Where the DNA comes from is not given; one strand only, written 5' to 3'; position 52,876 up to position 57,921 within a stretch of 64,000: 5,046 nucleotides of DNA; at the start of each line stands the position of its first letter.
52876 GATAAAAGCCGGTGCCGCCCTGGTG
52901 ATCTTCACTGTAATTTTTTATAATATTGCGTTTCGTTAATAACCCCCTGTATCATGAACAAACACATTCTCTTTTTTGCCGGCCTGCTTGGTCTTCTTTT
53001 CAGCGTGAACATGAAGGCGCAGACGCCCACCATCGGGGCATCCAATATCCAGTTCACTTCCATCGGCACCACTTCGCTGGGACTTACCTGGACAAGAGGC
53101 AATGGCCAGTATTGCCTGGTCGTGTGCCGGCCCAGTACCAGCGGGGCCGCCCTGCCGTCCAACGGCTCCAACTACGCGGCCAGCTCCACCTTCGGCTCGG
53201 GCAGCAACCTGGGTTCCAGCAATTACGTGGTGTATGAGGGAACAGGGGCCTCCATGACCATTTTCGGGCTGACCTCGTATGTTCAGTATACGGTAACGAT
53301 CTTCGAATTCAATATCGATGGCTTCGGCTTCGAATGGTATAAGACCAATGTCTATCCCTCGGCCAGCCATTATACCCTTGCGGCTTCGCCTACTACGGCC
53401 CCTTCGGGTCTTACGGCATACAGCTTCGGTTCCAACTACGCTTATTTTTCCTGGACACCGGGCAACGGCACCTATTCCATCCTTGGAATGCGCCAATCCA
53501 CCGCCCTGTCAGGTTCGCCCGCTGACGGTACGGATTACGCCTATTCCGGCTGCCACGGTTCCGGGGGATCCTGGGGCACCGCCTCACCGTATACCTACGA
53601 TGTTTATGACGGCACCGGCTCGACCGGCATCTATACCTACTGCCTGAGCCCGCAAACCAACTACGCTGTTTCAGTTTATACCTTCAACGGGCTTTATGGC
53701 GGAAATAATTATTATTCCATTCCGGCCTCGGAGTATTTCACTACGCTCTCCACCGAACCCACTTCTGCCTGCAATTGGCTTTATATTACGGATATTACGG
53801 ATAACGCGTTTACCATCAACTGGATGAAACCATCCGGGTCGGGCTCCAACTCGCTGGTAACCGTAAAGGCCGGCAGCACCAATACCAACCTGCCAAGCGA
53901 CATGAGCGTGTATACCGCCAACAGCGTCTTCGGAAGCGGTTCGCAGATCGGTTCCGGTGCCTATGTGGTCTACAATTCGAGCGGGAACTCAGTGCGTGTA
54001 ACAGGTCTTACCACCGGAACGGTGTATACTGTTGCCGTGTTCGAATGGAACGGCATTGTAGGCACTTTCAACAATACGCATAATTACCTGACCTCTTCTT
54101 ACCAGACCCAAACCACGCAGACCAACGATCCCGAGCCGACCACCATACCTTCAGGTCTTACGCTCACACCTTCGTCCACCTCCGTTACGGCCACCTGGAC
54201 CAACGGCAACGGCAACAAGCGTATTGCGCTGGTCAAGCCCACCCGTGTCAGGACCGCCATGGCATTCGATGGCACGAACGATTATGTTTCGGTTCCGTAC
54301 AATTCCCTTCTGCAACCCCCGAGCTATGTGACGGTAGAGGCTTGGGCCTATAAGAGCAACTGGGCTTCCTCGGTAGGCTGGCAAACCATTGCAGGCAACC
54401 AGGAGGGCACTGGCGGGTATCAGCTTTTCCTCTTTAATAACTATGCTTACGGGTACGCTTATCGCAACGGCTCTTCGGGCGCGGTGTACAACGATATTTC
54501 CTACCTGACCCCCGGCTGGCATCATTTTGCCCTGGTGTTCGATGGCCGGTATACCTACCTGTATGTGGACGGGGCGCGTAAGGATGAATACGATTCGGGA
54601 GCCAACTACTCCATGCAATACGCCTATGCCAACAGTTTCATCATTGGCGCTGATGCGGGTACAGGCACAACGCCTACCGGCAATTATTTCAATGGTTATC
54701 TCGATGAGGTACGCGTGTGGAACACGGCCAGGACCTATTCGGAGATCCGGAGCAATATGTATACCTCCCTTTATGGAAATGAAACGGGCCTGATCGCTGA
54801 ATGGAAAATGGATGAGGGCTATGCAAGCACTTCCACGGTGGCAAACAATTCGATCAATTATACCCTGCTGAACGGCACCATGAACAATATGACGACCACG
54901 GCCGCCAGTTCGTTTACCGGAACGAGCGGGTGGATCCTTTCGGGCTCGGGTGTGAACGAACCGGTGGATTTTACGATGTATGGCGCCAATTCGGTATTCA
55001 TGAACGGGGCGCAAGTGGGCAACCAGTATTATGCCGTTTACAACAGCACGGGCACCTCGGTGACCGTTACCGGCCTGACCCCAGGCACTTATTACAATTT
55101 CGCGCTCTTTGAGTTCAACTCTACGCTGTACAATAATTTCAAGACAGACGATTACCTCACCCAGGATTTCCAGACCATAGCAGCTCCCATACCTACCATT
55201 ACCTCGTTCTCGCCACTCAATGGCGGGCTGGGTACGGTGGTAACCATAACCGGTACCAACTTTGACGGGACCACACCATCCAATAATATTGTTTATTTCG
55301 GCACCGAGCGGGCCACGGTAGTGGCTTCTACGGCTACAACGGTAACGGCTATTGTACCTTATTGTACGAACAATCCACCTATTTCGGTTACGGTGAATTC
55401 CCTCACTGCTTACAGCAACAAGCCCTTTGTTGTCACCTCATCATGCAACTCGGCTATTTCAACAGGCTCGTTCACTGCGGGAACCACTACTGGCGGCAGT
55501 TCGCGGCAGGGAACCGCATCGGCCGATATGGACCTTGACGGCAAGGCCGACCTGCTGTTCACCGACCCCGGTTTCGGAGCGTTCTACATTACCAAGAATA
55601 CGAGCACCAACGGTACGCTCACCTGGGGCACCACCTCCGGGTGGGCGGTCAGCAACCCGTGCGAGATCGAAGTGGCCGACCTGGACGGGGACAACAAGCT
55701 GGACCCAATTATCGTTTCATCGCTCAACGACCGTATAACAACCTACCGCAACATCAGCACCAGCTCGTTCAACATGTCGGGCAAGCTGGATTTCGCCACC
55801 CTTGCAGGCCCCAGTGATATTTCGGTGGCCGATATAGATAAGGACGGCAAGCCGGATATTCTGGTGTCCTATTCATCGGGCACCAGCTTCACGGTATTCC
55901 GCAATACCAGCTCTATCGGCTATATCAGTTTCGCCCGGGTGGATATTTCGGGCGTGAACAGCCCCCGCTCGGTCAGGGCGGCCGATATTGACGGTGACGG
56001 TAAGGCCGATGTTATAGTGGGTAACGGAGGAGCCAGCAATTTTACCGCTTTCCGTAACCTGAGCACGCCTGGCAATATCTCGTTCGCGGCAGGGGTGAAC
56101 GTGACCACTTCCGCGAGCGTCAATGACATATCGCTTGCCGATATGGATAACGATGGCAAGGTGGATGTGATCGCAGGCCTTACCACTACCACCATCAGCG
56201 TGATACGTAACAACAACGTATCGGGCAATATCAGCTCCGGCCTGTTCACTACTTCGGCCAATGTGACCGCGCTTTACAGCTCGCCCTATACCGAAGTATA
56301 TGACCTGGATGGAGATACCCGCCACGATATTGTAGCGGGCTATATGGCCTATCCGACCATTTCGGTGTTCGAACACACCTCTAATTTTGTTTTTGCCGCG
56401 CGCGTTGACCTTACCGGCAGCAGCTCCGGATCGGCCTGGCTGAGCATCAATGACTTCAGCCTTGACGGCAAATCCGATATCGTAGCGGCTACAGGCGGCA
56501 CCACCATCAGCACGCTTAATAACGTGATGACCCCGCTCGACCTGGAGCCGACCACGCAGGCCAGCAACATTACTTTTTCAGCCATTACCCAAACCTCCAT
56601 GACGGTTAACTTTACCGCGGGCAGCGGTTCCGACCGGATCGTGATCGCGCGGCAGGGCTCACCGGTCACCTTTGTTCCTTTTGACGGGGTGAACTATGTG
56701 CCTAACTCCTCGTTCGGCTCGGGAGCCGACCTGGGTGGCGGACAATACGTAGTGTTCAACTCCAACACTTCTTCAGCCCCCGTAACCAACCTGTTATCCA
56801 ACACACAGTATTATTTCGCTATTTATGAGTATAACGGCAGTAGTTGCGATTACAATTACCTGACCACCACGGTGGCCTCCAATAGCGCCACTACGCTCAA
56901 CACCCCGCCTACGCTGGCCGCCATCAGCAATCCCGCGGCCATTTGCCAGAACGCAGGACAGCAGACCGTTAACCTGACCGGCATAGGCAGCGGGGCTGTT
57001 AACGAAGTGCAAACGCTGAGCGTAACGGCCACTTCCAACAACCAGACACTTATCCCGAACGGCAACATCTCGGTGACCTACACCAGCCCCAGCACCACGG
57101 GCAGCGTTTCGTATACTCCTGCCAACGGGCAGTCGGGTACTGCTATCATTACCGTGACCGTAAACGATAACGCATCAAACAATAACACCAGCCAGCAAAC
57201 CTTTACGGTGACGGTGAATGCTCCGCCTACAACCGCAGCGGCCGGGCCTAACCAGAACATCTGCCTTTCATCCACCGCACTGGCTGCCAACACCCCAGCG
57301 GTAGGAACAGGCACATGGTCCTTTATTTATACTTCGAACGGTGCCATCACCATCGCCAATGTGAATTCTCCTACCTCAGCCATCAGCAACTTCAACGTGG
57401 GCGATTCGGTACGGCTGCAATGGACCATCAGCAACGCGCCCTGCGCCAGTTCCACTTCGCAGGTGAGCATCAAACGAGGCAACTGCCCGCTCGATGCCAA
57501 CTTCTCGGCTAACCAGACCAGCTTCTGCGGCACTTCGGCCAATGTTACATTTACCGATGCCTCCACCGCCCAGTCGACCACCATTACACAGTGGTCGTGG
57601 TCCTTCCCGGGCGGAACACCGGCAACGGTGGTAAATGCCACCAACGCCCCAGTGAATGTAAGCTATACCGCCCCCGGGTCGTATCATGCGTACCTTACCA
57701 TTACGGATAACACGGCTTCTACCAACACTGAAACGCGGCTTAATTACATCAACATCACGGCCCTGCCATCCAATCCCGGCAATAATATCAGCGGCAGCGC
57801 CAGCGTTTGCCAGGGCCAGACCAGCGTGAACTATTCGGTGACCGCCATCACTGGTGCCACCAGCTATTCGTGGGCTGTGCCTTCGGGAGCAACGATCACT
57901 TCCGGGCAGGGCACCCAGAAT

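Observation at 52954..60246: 2,430-aa mosaic adhesin combining integrin-like FG-GAP, LamG, IPT, PKD and a tandem PKD-like repeat array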

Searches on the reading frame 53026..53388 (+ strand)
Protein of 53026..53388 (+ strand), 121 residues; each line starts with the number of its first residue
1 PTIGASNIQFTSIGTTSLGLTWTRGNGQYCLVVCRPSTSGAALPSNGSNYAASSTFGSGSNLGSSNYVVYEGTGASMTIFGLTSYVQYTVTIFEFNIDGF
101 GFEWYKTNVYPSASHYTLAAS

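Call 12: search_protein_families(library=pfam, proteins=[window:53026-53388:+], max_evalue=1)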
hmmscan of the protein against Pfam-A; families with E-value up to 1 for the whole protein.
window:53026-53388:+ (121 aa): 1 family
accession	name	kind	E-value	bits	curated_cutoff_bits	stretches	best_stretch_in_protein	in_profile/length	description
PF00041.27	fn3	-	9.2e-06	26.2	25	1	6-104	4-77/84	Fibronectin type III domain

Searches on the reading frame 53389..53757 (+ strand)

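Call 12: search_protein_families(library=pfam, proteins=[window:53389-53757:+], max_evalue=1)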
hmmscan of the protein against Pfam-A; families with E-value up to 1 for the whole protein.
window:53389-53757:+ (123 aa): 1 family
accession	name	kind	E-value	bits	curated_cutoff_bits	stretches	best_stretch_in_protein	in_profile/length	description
PF00041.27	fn3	-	0.0012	19.5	25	1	86-105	56-75/84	Fibronectin type III domain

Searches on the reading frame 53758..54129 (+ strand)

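Call 12: search_protein_families(library=pfam, proteins=[window:53758-54129:+], max_evalue=1)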
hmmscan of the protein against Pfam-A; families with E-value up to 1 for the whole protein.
window:53758-54129:+ (124 aa): 2 families
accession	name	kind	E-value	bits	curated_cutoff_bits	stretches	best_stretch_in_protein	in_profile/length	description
PF00041.27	fn3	-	1.6e-05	25.4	25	1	8-100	6-72/84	Fibronectin type III domain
PF16656.11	Pur_ac_phosph_N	-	0.00031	21.7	30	1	8-103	6-84/93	Purple acid Phosphatase, N-terminal domain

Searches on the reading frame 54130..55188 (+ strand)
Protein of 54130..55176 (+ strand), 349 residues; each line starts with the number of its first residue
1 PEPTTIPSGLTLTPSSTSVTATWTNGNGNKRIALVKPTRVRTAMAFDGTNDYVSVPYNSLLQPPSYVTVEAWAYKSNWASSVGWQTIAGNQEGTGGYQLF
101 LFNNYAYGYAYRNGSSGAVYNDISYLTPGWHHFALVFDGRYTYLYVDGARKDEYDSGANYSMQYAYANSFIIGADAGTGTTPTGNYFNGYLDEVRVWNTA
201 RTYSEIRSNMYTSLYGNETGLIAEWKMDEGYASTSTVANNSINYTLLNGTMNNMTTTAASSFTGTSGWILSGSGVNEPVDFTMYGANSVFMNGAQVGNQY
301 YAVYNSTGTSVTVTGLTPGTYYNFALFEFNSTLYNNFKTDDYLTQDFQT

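Call 12: search_protein_families(library=pfam, proteins=[window:54130-55176:+], max_evalue=1)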
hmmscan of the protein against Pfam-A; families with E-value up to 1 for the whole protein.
window:54130-55176:+ (349 aa): 3 families
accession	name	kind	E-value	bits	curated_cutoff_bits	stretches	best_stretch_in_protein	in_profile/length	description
PF13385.13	Laminin_G_3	-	2.5e-20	73.6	27.6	1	47-206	1-150/151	Concanavalin A-like lectin/glucanases superfamily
PF00041.27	fn3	-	0.076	13.7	25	1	307-330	46-70/84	Fibronectin type III domain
PF02210.31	Laminin_G_2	-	0.096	13.6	22.9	1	129-196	54-123/126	Laminin G domain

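Call 47: predict_structure(alignment_id=A2)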
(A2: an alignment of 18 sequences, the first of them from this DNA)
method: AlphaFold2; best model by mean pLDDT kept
length: 353 residues; sequences in the alignment: 18
mean_pLDDT: 85.7   pTM: 0.81
mean pLDDT of the five models: 85.7, 84.1, 83.8, 80.5, 77.5
residues with pLDDT >= 90: 149; 70-90: 167; 50-70: 37; < 50: 0
segments of 3 or more residues with pLDDT < 50: none
pLDDT, mean of each block of 10 residues (from residue 1): 83 96 91 86 90 91 93 89 87 85 93 88 93 95 94 93 87 82 88 93 86 78 76 81 79 83 86 68 77 77 90 93 86 61 85 67
secondary structure, 60 per line:
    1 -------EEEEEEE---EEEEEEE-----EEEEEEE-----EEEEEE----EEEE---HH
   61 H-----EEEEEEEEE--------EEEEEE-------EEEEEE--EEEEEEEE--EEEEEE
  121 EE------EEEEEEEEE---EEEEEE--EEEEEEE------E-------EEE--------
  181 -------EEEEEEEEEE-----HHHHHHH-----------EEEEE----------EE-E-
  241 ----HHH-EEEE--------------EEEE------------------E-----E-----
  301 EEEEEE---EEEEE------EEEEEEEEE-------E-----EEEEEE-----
elements in order: E8-14 E18-24 E30-36 E42-47 E52-55 E67-75 E84-89 E97-102 E105-112 E115-122 E129-137 E141-146 E149-155 E170-172 E188-197 H203-209 E221-225 E249-252 E267-270 E301-306 E310-314 E321-329 E343-348

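Call 51: fold_search(model_id=the predicted structure, library=pdb)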
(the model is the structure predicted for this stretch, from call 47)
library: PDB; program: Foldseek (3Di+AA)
matches with E <= 10: 1679; with E <= 0.001: 302
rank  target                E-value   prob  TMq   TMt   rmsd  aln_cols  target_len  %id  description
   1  6lvb_A                1.3e-12  1.00  0.49  0.24  18.0       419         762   14  Structure of Dimethylformamidase, tetramer (released 2020-06-03)
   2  6lvd_A                1.5e-11  1.00  0.48  0.24  17.7       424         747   13  Structure of Dimethylformamidase, tetramer, Y440A mutant (released 2020-06-03)
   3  4dqa                  5.5e-11  1.00  0.47  0.48  11.2       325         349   19  Crystal structure of a putative carbohydrate binding protein (BACOVA_03559) from Bacteroides ovatus ATCC 8483 at 1.50 A  (released 2012-03-21)
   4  6lve_A                1.1e-10  1.00  0.46  0.23  17.4       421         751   14  Structure of Dimethylformamidase, tetramer, E521A mutant (released 2020-06-03)
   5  8a7d_C                1.9e-09  1.00  0.48  0.20   6.4       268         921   15  Partial dimer complex of PAPP-A and its inhibitor STC2 (released 2022-11-02)
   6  8huy_B                3.5e-09  1.00  0.44  0.23  17.6       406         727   14  N-acetyl-(R)-beta-phenylalanine acylase (released 2023-03-15)
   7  8hgh_A                3.7e-09  1.00  0.47  0.12   6.6       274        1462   16  Structure of 2:2 PAPP-A.STC2 complex (released 2023-01-11)
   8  7y5n_C                3.9e-09  1.00  0.48  0.16   6.4       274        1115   16  Structure of 1:1 PAPP-A.ProMBP complex(half map) (released 2023-01-11)
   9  7ufg_B                4.4e-09  1.00  0.46  0.15   4.9       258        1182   16  Cryo-EM structure of PAPP-A in complex with IGFBP5 (released 2022-09-28)
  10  8d8o_B                5.1e-09  1.00  0.42  0.14   3.5       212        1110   18  Cryo-EM structure of substrate unbound PAPP-A (released 2022-09-28)
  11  8hgg_C                6.4e-09  1.00  0.46  0.11   2.8       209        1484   18  Structure of 2:2 PAPP-A.ProMBP complex (released 2023-01-11)
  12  7ufg_A                9.3e-09  1.00  0.43  0.14   3.5       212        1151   19  Cryo-EM structure of PAPP-A in complex with IGFBP5 (released 2022-09-28)
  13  8i59_A                1.2e-08  1.00  0.45  0.23  18.3       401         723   13  N-acetyl-(R)-beta-phenylalanine acylase, selenomethionyl derivative (released 2023-03-15)
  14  8sl1_A                1.3e-08  1.00  0.43  0.19   3.9       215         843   20  Cryo-EM structure of PAPP-A2 (released 2023-11-08)
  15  7y5q_B                1.8e-08  1.00  0.46  0.17   6.9       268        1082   16  Structure of 1:1 PAPP-A.STC2 complex(half map) (released 2023-01-11)
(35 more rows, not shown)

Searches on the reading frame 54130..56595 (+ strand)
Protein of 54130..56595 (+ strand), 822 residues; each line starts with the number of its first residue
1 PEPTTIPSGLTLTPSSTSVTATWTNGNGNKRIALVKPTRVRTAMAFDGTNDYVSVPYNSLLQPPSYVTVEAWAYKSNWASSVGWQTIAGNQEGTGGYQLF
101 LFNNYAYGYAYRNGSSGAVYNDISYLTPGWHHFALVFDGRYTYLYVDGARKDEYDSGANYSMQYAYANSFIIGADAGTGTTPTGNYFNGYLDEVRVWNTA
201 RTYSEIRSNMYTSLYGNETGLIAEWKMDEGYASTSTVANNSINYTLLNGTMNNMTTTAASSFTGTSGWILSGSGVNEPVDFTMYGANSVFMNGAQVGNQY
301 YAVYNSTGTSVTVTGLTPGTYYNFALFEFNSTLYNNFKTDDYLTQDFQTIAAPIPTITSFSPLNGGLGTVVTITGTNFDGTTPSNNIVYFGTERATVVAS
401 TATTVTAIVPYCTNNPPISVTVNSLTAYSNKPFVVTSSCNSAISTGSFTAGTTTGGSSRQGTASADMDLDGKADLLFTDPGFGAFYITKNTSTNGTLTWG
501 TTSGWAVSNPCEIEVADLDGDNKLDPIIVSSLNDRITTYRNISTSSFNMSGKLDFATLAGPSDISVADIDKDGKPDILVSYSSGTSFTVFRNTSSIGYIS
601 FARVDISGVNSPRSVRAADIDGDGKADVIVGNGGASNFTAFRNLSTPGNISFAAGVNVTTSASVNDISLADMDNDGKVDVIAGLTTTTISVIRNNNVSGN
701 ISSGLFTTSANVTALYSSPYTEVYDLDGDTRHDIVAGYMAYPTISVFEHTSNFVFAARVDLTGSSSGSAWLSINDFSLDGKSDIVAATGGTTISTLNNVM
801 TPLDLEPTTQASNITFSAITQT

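Call 78: search_protein_representatives(protein=window:54130-56595:+)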
Query: 822 residues. Proteins with E-value up to 0.001 (for the whole library): 71261; up to 1e-10: 29251; up to 1e-30: 5300. The best 150 are listed.
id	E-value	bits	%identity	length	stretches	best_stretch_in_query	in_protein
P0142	0.0e+00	1336.1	38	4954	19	350-699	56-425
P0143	0.0e+00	1291.2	42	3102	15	350-705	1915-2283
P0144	0.0e+00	1248.6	40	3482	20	349-660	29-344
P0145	0.0e+00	1171.4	40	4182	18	355-706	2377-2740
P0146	0.0e+00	1161.6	41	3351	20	349-704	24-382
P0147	0.0e+00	1147.3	40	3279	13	312-654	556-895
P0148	0.0e+00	1119.0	43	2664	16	352-651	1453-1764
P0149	0.0e+00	1087.8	42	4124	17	350-702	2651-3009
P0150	0.0e+00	1071.4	40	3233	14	348-702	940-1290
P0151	0.0e+00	1055.1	41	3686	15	346-704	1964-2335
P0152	0.0e+00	1054.3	36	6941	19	345-711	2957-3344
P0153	0.0e+00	1023.4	37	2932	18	352-694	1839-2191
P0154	4.8e-294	994.4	40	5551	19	349-650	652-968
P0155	1.5e-285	966.3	39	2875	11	345-704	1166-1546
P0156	3.4e-281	951.8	34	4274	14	352-702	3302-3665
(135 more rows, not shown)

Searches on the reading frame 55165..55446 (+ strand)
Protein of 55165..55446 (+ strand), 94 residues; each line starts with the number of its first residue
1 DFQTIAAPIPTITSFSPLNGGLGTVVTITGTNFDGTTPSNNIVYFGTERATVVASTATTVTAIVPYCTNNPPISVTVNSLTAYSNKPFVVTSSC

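Call 12: search_protein_families(library=pfam, proteins=[window:55165-55446:+], max_evalue=1)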
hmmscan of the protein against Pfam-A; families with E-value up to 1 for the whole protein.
window:55165-55446:+ (94 aa): 2 families
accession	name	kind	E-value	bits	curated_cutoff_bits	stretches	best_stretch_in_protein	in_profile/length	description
PF01833.30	TIG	-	1.2e-12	48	20.9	1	10-88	1-82/84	IPT/TIG domain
PF24328.1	DUF7498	-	9.2e-05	23.4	27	1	23-68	13-59/97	Domain of unknown function (DUF7498)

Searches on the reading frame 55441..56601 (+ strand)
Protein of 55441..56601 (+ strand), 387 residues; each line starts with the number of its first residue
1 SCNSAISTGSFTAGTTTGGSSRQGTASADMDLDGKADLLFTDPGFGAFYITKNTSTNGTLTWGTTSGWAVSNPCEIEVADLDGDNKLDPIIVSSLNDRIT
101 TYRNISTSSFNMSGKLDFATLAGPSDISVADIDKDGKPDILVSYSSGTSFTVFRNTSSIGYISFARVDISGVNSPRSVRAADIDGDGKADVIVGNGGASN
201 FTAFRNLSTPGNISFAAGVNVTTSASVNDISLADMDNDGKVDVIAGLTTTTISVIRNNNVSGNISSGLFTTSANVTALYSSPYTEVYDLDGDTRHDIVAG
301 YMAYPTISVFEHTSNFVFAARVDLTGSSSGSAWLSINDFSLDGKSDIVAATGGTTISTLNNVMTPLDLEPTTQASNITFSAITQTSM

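Call 12: search_protein_families(library=pfam, proteins=[window:55441-56601:+], max_evalue=1)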
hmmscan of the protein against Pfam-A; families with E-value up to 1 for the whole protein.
window:55441-56601:+ (387 aa): 11 families
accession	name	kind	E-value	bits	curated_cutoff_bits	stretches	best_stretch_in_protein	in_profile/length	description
PF13517.12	FG-GAP_3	-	1.8e-33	115.3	26.9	6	182-244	1-60/61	FG-GAP-like repeat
PF01839.29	FG-GAP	-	9.3e-24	83.3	22.1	4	175-199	2-26/37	FG-GAP repeat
PF12256.14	TcdB_toxin_midN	-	6.5e-10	39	24.8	2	165-194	17-46/181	Insecticide toxin TcdB middle/N-terminal region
PF16743.10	PliI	-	2.2e-05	24.6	27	1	214-246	46-78/123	Periplasmic lysozyme inhibitor of I-type lysozyme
PF14783.12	BBS2_Mid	-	4e-05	24.1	27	0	231-264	3-36/108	Ciliary BBSome complex subunit 2, middle region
PF00404.24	Dockerin_1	-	0.00082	20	22.9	0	170-190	25-45/57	Dockerin type I domain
PF15907.11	Itfg2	-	0.0045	16.7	27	0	226-263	74-111/330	Integrin-alpha FG-GAP repeat-containing protein 2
PF25292.1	Beta-prop_CGLA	-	0.016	15.1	26.8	0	125-150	32-57/316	Lambda-carrageenase beta-propeller domain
PF23727.1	Beta-prop_FAM234A_B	-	0.44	9.4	26.4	0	127-152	131-156/467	FAM234A/B beta-propeller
PF23167.1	DUF7057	-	0.62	10.6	27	0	129-153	46-72/130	Domain of unknown function (DUF7057)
PF00036.39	EF-hand_1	-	0.65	10.1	25.4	0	231-242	7-18/29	EF hand domain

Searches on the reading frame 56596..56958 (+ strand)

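Call 12: search_protein_families(library=pfam, proteins=[window:56596-56958:+], max_evalue=1)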
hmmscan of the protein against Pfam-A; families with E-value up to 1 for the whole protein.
window:56596-56958:+ (121 aa): 2 families
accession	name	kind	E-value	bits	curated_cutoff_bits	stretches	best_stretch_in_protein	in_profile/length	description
PF16656.11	Pur_ac_phosph_N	-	0.045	14.8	30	1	49-87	55-90/93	Purple acid Phosphatase, N-terminal domain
PF00041.27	fn3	-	0.056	14.1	25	1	55-82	44-72/84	Fibronectin type III domain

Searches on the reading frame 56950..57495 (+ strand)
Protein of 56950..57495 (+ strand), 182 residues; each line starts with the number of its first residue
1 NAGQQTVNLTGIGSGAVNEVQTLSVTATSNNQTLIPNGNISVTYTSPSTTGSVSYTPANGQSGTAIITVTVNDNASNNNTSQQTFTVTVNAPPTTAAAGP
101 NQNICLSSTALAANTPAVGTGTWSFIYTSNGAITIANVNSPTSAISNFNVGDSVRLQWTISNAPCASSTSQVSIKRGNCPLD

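Call 12: search_protein_families(library=pfam, proteins=[window:56950-57495:+], max_evalue=1)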
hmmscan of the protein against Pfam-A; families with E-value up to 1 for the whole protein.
window:56950-57495:+ (182 aa): 5 families
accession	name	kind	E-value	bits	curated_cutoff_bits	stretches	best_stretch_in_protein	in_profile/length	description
PF17963.7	Big_9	-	0.0024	19.2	23.6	1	21-88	33-89/89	Bacterial Ig domain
PF22248.1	ERMP1_C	-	0.042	13.7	27.2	1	55-132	81-158/222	Endoplasmic reticulum metallopeptidase 1, C-terminal domain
PF17892.7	Cadherin_5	-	0.092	13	26.5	0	49-88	59-98/98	Cadherin-like domain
PF08402.16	TOBE_2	-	0.097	13.2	21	1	120-159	30-69/76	TOBE domain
PF02494.22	HYR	-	0.28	12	21.7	0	50-89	41-81/81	HYR domain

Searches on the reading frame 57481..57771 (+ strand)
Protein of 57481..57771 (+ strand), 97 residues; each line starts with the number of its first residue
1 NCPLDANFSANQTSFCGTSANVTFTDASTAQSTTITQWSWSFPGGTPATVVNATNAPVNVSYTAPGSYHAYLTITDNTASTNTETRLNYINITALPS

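Call 12: search_protein_families(library=pfam, proteins=[window:57481-57771:+], max_evalue=1)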
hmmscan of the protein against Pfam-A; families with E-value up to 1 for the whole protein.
window:57481-57771:+ (97 aa): 4 families
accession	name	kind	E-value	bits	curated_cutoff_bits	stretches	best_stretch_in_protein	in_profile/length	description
PF18911.6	PKD_4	-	6.6e-09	36.1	27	1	18-85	16-78/85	PKD domain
PF00801.26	PKD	-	8.1e-09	35.8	23.5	1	9-87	5-78/80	PKD domain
PF22352.2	K319L-like_PKD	-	3.4e-06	27.4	27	1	20-83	12-77/84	K319L-like, PKD domain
PF14699.12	hGDE_N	-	0.074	13.6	22.1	1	54-93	44-86/92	N-terminal domain from the human glycogen debranching enzyme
